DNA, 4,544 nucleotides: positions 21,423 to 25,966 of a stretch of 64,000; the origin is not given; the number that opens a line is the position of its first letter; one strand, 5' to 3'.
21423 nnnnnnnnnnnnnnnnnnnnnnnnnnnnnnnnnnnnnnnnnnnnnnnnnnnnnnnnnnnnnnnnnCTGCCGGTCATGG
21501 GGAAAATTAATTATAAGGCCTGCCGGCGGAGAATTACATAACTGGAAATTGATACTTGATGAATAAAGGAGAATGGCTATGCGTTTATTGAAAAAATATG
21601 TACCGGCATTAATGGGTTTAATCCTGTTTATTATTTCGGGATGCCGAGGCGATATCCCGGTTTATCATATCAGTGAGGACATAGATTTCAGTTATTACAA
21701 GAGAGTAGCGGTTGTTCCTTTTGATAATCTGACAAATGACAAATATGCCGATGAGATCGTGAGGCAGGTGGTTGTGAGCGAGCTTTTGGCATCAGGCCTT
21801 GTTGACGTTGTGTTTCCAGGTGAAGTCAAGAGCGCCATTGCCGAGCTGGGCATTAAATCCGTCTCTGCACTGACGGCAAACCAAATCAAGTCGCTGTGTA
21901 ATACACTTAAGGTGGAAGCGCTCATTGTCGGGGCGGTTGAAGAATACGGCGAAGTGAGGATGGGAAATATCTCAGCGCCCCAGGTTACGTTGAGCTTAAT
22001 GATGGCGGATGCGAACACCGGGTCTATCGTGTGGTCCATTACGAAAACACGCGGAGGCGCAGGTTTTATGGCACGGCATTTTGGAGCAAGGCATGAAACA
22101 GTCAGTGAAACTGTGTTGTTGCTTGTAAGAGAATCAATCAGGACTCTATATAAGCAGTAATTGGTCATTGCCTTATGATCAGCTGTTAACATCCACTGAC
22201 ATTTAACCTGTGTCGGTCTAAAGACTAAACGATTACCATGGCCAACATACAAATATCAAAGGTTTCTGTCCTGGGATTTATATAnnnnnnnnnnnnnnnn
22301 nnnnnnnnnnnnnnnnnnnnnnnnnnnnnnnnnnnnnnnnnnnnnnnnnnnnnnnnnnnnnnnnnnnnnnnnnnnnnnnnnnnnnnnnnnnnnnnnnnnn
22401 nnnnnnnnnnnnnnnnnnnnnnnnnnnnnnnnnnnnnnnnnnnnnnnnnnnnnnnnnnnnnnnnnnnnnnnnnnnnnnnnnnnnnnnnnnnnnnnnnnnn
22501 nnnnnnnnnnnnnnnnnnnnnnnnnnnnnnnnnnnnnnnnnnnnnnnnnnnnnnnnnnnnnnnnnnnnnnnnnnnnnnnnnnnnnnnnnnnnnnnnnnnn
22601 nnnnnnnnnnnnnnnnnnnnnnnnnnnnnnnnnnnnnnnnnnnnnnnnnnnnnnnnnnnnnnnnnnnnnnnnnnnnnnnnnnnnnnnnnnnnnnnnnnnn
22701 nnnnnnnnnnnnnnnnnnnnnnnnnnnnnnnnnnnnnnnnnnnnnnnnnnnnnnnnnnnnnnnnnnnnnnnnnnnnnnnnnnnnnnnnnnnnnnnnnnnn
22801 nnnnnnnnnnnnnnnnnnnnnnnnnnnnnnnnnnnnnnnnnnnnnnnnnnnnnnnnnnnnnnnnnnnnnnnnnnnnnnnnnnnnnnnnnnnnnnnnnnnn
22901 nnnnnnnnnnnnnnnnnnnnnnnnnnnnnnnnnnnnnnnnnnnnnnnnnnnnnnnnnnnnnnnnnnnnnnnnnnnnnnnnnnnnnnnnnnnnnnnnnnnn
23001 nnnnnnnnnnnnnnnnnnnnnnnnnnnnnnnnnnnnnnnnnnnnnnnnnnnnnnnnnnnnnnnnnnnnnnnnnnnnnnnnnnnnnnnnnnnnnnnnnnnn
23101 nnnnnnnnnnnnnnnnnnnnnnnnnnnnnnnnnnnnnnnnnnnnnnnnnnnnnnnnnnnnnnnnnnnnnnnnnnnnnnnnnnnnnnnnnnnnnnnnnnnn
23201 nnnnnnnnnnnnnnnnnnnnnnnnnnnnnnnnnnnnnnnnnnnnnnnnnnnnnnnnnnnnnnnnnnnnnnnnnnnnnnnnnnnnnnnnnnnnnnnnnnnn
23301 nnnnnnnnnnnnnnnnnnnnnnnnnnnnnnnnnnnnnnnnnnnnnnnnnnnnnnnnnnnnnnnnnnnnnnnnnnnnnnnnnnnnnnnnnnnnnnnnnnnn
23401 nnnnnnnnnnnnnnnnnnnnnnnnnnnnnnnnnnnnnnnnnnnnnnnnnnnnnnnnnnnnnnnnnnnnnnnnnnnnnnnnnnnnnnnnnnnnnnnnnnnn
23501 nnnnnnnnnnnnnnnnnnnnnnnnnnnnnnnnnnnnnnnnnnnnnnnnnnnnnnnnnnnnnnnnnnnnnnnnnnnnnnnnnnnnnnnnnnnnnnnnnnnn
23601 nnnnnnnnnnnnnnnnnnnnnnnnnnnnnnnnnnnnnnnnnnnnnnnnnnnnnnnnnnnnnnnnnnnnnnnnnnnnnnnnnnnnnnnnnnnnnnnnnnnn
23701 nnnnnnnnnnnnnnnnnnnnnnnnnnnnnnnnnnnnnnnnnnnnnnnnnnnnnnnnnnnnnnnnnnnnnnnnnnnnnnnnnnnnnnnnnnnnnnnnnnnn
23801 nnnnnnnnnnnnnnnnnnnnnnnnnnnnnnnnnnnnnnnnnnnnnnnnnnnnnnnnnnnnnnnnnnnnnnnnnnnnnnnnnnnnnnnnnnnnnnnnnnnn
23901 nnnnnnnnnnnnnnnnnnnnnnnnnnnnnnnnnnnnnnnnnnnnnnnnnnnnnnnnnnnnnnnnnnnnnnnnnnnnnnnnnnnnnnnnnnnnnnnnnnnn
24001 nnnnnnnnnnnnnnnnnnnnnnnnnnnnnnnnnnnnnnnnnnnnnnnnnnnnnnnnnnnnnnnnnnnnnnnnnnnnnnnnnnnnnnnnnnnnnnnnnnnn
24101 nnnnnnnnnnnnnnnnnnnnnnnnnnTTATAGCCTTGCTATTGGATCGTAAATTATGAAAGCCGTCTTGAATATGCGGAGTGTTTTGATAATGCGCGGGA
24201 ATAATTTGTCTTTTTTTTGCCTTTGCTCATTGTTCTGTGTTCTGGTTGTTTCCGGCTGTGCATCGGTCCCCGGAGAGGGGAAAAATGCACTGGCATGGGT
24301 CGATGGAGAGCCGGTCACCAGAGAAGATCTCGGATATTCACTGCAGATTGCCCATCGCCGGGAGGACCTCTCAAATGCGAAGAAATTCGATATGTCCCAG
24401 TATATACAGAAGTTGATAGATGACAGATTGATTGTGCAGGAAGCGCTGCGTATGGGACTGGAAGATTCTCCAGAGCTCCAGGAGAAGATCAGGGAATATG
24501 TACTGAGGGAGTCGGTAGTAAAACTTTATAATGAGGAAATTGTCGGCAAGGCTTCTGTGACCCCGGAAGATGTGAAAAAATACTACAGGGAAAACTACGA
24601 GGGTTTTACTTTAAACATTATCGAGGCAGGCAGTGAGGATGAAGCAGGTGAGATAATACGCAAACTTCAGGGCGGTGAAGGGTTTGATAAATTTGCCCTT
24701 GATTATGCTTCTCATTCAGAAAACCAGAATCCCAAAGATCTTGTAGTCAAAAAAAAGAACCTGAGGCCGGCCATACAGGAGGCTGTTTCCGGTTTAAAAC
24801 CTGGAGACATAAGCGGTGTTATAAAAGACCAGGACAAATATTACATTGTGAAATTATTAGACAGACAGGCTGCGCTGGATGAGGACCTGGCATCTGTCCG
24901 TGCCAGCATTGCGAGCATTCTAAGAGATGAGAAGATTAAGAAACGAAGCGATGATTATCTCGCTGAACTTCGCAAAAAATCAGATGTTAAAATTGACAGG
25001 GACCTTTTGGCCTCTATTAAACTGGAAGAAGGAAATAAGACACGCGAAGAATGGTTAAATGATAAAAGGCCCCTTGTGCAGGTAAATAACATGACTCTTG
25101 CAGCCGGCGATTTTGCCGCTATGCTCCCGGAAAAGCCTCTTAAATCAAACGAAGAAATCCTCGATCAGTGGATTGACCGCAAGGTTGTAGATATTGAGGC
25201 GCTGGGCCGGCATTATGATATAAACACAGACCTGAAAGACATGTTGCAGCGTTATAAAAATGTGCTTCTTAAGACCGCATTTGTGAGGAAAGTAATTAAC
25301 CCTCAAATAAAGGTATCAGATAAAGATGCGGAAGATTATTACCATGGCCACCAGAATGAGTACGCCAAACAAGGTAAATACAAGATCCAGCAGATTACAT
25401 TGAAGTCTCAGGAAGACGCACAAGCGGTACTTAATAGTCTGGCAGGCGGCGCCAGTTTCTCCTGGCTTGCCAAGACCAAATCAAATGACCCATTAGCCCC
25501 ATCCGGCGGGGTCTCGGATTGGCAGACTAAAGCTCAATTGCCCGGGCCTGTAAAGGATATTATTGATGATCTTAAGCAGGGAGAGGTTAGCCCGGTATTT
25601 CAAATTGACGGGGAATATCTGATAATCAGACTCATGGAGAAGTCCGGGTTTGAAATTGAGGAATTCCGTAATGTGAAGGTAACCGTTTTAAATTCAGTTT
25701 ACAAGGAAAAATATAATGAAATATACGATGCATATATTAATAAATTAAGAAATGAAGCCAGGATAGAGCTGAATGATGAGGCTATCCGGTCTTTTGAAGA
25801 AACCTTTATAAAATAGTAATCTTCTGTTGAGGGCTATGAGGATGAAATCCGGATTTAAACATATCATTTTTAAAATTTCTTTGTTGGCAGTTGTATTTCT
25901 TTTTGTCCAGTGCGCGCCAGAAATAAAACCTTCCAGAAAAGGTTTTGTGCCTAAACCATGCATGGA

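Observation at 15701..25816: Candidate trans-envelope assembly module: two beta-propellers, a giant OM barrel, three related lipoproteins and a PPIase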

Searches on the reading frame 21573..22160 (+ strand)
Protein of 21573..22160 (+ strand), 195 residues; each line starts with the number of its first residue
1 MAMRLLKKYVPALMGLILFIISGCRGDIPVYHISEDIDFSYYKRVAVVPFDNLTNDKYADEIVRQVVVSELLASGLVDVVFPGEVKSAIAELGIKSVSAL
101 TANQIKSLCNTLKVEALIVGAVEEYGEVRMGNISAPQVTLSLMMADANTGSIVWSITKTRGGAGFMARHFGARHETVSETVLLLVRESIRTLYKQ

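Call 4: search_protein_families(library=pfam, proteins=[window:21573-22160:+], max_evalue=0.01)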
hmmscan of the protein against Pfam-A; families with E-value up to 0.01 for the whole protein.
window:21573-22160:+ (195 aa): 2 families
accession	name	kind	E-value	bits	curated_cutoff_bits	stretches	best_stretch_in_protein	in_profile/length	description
PF04052.18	TolB_N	-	0.0031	18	22.4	0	44-126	14-87/106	TolB amino-terminal domain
PF05643.16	GNA1162-like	-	0.0033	17.4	25.9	1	43-157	12-125/185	Putative lipoprotein GNA1162-like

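Call 5: search_protein_families(library=ncbifam, proteins=[window:21573-22160:+], max_evalue=0.01)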
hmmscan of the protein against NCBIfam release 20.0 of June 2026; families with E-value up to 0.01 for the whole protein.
window:21573-22160:+ (195 aa): 0 families

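Call 59: find_homologous_proteins(query=window:21573-22160:+, max_evalue=0.00001)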
Query window:21573-22160:+ (195 aa): 307 proteins with E <= 0.00001 among 898 candidates; the best 120 are listed.
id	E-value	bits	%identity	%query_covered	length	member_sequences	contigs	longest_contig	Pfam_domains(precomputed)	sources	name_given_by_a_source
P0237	1.1e-104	366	90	98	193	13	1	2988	-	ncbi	-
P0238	1.9e-104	365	88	98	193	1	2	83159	-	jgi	jgi:TolB-like protein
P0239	6.2e-104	364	88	99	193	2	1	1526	-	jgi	jgi:hypothetical protein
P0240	9.7e-104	363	89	99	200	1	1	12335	-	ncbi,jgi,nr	ncbi:MAG TPA: hypothetical protein DDX85_09130 [Nitrospiraceae bacterium]|jgi:TolB-like protein|nr:h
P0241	1.3e-103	363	89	99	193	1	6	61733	-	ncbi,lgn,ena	-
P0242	3.5e-103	361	88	99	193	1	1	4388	-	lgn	-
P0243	4.3e-103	361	88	99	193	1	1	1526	-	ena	-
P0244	9.1e-103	360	88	98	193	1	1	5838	-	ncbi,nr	ncbi:MAG: hypothetical protein HZC49_08740 [Nitrospirae bacterium]|nr:hypothetical protein [Nitrospi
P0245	2.3e-102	358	86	98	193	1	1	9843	-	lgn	-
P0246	4.0e-101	354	85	98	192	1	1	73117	-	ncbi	-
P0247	1.3e-90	320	78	97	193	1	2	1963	-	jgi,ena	-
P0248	6.9e-90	318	78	97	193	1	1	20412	-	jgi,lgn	jgi:hypothetical protein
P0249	8.8e-90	317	76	97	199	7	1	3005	-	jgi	jgi:hypothetical protein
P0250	1.0e-88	314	77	97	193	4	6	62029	-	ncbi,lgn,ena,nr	ncbi:hypothetical protein BMS3Abin06_01181 [bacterium BMS3Abin06]|nr:hypothetical protein BMS3Abin06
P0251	1.2e-88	314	75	97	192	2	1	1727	-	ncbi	-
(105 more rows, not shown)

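Call 68: predict_structure(alignment_id=A5)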
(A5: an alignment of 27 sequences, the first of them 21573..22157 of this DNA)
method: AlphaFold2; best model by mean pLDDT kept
length: 195 residues; sequences in the alignment: 27
mean_pLDDT: 82.8   pTM: 0.73
mean pLDDT of the five models: 82.8, 82.6, 82.2, 81.6, 80.7
residues with pLDDT >= 90: 95; 70-90: 57; 50-70: 39; < 50: 4
segments of 3 or more residues with pLDDT < 50: 24-26
pLDDT, mean of each block of 10 residues (from residue 1): 61 75 54 67 91 94 95 89 91 81 92 94 89 86 92 90 70 77 92 70
secondary structure, 60 per line:
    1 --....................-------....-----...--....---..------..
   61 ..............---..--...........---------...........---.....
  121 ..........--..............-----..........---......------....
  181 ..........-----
elements in order: H3-22 E30-33 E44-47 H59-74 H82-92 H102-112 E116-130 E133-146 E152-161 H165-170 H177-190

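Call 71: fold_search(model_id=the predicted structure, library=pdb)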
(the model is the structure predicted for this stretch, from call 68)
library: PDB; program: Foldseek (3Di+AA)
matches with E <= 10: 1222; with E <= 0.001: 59
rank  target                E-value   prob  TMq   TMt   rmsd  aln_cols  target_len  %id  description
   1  5t0z_A                1.4e-10  1.00  0.60  0.72   4.0       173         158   20  PelC from Geobacter metallireducens (released 2017-03-15)
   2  9h80_A                1.6e-10  1.00  0.57  0.70   5.1       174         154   18  Structure of the outer membrane exopolysaccharide transporter PelBC (released 2025-06-11)
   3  5t0z_D                3.1e-10  1.00  0.58  0.71   4.5       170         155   21  PelC from Geobacter metallireducens (released 2017-03-15)
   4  5t0z_C                4.0e-10  1.00  0.61  0.75   3.8       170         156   19  PelC from Geobacter metallireducens (released 2017-03-15)
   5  5t10_A                4.3e-10  1.00  0.55  0.79   3.0       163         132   19  PelC dodecamer from Paraburkholderia phytofirmans, space group P6 (released 2017-03-15)
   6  5t0z_B                5.5e-10  1.00  0.58  0.70   4.0       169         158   20  PelC from Geobacter metallireducens (released 2017-03-15)
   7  5t11_I                7.1e-10  1.00  0.59  0.82   3.0       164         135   20  PelC L103M dodecamer from Paraburkholderia phytofirmans, space group C2 (released 2017-03-15)
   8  5t10_B                8.0e-10  1.00  0.58  0.78   3.6       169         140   18  PelC dodecamer from Paraburkholderia phytofirmans, space group P6 (released 2017-03-15)
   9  4hrv_B                1.1e-09  1.00  0.54  0.69   5.1       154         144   18  Crystal Structure of Lipoprotein GNA1162 from Neisseria meningitidis (released 2013-04-24)
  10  5t10_C                1.2e-09  1.00  0.56  0.77   3.4       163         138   19  PelC dodecamer from Paraburkholderia phytofirmans, space group P6 (released 2017-03-15)
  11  5t11_H                2.0e-09  1.00  0.56  0.78   4.0       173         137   18  PelC L103M dodecamer from Paraburkholderia phytofirmans, space group C2 (released 2017-03-15)
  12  5t11_E                2.6e-09  1.00  0.58  0.79   3.6       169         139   18  PelC L103M dodecamer from Paraburkholderia phytofirmans, space group C2 (released 2017-03-15)
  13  5t11_C                2.9e-09  1.00  0.57  0.80   3.1       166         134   20  PelC L103M dodecamer from Paraburkholderia phytofirmans, space group C2 (released 2017-03-15)
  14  5t11_D                2.9e-09  1.00  0.56  0.80   3.8       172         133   19  PelC L103M dodecamer from Paraburkholderia phytofirmans, space group C2 (released 2017-03-15)
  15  5t11_G                3.1e-09  1.00  0.54  0.75   3.9       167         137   18  PelC L103M dodecamer from Paraburkholderia phytofirmans, space group C2 (released 2017-03-15)
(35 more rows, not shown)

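Call 79: search_solved_structures(query=A5, max_evalue=1)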
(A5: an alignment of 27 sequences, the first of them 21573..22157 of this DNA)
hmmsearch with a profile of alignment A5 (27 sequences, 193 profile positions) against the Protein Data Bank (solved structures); distinct sequences matched with E-value up to 1: 10.
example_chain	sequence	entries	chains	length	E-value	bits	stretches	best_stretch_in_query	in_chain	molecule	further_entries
5t11_A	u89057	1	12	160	1.2e-09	41.3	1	42-162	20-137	Uncharacterized protein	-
5t10_A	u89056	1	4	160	2.3e-09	40.3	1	42-162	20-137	Uncharacterized protein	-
9h80_C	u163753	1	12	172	7.8e-06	28.8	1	14-175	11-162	PelC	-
5t0z_A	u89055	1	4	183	0.00037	23.3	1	37-165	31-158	Lipoprotein, putative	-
4hrv_A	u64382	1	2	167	0.00044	23.1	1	83-156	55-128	Putative lipoprotein GNA1162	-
4q6l_A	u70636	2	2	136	0.0031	20.3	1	123-154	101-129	Penicillin-binding protein activator LpoB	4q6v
4q6z_A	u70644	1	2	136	0.0051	19.6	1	123-154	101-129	Penicillin-binding protein activator LpoB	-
2mii_A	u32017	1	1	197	0.017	17.9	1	122-154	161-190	Penicillin-binding protein activator LpoB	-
9nv3_A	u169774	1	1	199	0.084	15.6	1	50-105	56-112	DUF1788 domain-containing protein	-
1arh_A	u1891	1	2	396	0.75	12.5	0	51-125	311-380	ASPARTATE AMINOTRANSFERASE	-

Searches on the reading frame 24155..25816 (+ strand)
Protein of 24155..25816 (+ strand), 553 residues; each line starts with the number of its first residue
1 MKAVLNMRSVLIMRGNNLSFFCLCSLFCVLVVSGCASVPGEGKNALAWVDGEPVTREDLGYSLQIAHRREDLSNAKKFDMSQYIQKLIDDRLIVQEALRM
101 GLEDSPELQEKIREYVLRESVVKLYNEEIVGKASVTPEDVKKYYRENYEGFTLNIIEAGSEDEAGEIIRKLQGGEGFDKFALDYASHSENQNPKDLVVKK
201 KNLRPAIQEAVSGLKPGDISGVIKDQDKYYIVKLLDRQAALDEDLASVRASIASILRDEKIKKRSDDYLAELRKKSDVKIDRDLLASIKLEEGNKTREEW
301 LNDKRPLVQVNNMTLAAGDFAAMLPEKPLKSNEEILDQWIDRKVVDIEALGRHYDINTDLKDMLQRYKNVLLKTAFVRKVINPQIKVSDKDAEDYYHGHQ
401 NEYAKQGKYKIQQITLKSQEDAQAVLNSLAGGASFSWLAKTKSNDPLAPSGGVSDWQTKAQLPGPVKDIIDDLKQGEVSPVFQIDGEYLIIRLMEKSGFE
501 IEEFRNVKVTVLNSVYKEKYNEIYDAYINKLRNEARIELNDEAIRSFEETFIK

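Call 4: search_protein_families(library=pfam, proteins=[window:24155-25816:+], max_evalue=0.01)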
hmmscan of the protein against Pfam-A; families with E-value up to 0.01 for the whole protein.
window:24155-25816:+ (553 aa): 5 families
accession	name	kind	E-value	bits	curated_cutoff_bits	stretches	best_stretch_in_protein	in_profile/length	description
PF13145.12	Rotamase_2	-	1.9e-32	113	27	2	387-496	1-108/121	PPIC-type PPIASE domain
PF00639.27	Rotamase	-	7.2e-18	65.8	21.7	2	418-494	18-96/97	PPIC-type PPIASE domain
PF13616.12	Rotamase_3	-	7.6e-16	59.1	22.5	2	417-496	35-115/116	PPIC-type PPIASE domain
PF13624.11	SurA_N_3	-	1.9e-07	31.5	27.2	1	22-113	17-118/162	SurA-like N-terminal domain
PF13623.11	SurA_N_2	-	0.0031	17.8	28.5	0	31-106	28-112/145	SurA-like N-terminal domain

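Call 5: search_protein_families(library=ncbifam, proteins=[window:24155-25816:+], max_evalue=0.01)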
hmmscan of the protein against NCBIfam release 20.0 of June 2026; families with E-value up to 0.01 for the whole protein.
window:24155-25816:+ (553 aa): 8 families
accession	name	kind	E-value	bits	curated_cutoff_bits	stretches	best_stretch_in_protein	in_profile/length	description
NF000809.0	PRK00059.1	equivalog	1.3e-32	113.6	303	2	367-544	151-335/336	peptidylprolyl isomerase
NF008054.0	PRK10788.1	equivalog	2.5e-28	99.1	493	2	381-535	243-397/626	peptidylprolyl isomerase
TIGR02925.1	cis_trans_EpsD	equivalog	7.6e-23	81.3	108.9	2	333-495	63-224/232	EpsD family peptidyl-prolyl cis-trans isomerase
NF002827.0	PRK03002.1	equivalog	1.4e-14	53.8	343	2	124-282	114-270/285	peptidylprolyl isomerase PrsA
NF002361.0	PRK01326.1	equivalog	1.5e-11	44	428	2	110-264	112-267/336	peptidylprolyl isomerase PrsA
NF003356.0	PRK04405.1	subfamily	5.4e-11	42.1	339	2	370-530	112-270/299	peptidylprolyl isomerase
NF002824.0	PRK02998.1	subfamily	3.9e-09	36.3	360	2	118-283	105-272/283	peptidylprolyl isomerase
NF008038.0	PRK10770.1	equivalog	1.1e-07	31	394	1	417-483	194-260/431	peptidylprolyl isomerase SurA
